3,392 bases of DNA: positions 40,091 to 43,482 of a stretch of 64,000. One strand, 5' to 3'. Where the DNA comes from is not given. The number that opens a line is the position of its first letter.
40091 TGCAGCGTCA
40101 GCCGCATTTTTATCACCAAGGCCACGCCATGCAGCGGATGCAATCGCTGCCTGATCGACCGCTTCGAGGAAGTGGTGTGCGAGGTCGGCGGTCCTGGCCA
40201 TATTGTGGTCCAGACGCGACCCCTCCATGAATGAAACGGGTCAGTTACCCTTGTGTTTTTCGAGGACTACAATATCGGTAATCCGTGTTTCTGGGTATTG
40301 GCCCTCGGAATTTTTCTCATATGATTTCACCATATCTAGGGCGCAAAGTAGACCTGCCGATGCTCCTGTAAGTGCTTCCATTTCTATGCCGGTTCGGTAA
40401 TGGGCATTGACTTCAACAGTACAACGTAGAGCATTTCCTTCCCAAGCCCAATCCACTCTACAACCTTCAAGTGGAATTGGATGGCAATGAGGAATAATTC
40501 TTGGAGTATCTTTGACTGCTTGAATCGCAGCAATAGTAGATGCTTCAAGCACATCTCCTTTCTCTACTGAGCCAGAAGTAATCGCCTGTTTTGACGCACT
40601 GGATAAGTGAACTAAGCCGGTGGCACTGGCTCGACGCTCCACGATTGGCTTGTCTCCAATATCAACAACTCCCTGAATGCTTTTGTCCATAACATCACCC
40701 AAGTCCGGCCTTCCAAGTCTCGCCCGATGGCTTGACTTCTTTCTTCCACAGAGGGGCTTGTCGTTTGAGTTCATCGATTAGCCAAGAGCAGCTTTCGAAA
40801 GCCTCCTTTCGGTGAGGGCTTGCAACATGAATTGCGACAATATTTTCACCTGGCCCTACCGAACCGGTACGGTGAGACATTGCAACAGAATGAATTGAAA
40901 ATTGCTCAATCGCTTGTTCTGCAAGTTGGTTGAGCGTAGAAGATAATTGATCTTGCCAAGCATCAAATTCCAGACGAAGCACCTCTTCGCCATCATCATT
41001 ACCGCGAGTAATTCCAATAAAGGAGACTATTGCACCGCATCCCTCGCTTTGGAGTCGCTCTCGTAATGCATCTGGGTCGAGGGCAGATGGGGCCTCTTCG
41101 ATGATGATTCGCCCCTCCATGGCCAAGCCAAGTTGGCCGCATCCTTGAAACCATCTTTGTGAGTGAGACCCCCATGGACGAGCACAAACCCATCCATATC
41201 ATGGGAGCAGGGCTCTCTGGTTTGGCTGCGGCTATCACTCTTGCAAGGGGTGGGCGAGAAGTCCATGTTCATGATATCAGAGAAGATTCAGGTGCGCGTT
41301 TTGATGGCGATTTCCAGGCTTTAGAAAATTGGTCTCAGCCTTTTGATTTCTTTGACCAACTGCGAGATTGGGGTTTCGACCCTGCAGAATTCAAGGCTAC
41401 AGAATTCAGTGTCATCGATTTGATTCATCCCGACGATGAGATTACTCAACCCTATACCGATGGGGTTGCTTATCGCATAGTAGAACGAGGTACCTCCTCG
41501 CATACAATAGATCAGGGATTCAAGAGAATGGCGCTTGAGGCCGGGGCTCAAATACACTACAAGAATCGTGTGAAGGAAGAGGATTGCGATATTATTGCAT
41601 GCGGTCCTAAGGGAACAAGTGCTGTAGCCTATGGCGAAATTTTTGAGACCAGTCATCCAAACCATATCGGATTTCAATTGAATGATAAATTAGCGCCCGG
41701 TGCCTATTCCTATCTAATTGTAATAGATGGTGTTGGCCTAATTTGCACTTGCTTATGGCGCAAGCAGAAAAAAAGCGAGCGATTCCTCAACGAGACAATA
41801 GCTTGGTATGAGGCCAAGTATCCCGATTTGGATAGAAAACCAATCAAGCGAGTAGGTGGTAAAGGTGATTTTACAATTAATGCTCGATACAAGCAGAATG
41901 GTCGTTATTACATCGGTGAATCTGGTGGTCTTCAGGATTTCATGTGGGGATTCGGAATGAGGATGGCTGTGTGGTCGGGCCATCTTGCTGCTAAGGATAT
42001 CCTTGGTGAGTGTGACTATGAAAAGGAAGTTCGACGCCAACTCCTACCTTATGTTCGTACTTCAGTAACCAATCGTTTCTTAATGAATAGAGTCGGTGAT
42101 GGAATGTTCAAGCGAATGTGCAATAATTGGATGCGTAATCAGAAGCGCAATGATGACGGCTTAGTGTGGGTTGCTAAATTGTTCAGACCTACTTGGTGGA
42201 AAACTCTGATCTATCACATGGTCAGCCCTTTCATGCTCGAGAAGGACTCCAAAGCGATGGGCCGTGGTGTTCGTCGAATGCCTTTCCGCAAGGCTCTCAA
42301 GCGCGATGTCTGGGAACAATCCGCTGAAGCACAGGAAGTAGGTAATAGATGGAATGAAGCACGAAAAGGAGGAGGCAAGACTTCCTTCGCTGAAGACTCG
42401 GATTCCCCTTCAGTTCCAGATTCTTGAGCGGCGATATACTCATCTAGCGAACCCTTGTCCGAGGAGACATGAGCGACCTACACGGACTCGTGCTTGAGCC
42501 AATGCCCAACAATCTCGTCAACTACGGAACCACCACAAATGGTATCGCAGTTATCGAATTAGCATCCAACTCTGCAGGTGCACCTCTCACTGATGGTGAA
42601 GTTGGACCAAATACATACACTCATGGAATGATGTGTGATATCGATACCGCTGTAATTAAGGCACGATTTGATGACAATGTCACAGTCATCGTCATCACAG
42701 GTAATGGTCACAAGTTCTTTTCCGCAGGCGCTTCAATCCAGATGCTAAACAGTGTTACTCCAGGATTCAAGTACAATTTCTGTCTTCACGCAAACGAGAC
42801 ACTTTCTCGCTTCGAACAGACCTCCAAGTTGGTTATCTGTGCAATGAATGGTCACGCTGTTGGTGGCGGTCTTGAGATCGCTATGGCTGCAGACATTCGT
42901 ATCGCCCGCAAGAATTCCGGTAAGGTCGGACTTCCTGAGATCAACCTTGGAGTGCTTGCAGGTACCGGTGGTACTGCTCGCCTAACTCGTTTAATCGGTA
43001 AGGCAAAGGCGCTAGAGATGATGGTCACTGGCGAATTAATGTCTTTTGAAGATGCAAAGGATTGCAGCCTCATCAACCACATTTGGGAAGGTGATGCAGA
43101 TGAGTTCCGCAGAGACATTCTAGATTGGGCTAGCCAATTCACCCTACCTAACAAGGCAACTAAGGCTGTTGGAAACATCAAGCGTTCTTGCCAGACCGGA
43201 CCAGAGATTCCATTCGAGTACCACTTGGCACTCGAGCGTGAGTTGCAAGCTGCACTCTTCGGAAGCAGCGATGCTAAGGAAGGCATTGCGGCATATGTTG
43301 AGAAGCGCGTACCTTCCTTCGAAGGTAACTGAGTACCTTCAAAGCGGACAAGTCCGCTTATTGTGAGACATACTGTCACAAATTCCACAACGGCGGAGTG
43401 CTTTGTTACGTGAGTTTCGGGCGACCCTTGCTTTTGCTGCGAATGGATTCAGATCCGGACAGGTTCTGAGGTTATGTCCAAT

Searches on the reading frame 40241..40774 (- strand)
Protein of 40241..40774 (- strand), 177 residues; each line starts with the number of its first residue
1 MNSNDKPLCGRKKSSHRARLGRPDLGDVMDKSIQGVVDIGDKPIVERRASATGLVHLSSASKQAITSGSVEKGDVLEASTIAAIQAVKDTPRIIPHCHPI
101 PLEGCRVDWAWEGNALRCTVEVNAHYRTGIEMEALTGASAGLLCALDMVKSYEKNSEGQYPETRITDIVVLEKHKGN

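Call 47: search_protein_families(library=pfam, proteins=[window:40241-40774:-], max_evalue=0.0001)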
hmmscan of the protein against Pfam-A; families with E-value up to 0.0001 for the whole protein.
window:40241-40774:- (177 aa): 1 family
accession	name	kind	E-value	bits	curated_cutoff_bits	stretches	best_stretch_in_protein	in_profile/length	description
PF01967.27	MoaC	-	1.2e-40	139.1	27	1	37-176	2-136/136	MoaC family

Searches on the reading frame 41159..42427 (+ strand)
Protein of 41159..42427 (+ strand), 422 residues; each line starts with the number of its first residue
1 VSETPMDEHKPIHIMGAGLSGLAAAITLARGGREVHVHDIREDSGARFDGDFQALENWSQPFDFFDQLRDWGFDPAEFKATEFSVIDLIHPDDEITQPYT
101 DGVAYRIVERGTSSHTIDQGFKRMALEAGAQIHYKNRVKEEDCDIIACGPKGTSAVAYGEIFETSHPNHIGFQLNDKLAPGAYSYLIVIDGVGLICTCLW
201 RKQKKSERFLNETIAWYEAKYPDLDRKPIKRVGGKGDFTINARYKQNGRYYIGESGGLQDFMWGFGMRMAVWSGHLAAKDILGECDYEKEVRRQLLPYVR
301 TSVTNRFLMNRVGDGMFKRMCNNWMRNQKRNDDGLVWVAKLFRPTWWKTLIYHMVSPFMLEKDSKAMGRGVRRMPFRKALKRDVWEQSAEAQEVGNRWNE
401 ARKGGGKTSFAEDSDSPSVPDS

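Call 47: search_protein_families(library=pfam, proteins=[window:41159-42427:+], max_evalue=0.0001)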
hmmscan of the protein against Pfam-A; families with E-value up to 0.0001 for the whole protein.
window:41159-42427:+ (422 aa): 1 family
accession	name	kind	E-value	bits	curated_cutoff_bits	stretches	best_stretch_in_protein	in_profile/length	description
PF13450.12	NAD_binding_8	-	5.5e-05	23.8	21.9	0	14-47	1-34/68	NAD(P)-binding Rossmann-like domain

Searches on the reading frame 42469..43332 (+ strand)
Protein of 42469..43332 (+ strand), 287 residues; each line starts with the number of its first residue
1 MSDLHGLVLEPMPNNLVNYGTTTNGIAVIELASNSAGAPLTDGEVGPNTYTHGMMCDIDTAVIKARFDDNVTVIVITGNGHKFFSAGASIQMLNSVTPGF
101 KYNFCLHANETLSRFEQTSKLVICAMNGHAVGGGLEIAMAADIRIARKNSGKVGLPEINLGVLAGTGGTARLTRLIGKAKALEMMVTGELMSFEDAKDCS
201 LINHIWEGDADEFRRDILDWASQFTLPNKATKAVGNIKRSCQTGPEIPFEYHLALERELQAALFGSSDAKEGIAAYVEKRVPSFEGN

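Call 47: search_protein_families(library=pfam, proteins=[window:42469-43332:+], max_evalue=0.0001)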
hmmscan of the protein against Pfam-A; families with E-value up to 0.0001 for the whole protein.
window:42469-43332:+ (287 aa): 2 families
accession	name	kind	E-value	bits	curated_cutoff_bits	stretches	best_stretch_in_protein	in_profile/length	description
PF00378.25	ECH_1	-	1.6e-44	152.6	27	1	48-286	18-250/251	Enoyl-CoA hydratase/isomerase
PF16113.10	ECH_2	-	3.8e-22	79.7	27.2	1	48-273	13-235/335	Enoyl-CoA hydratase/isomerase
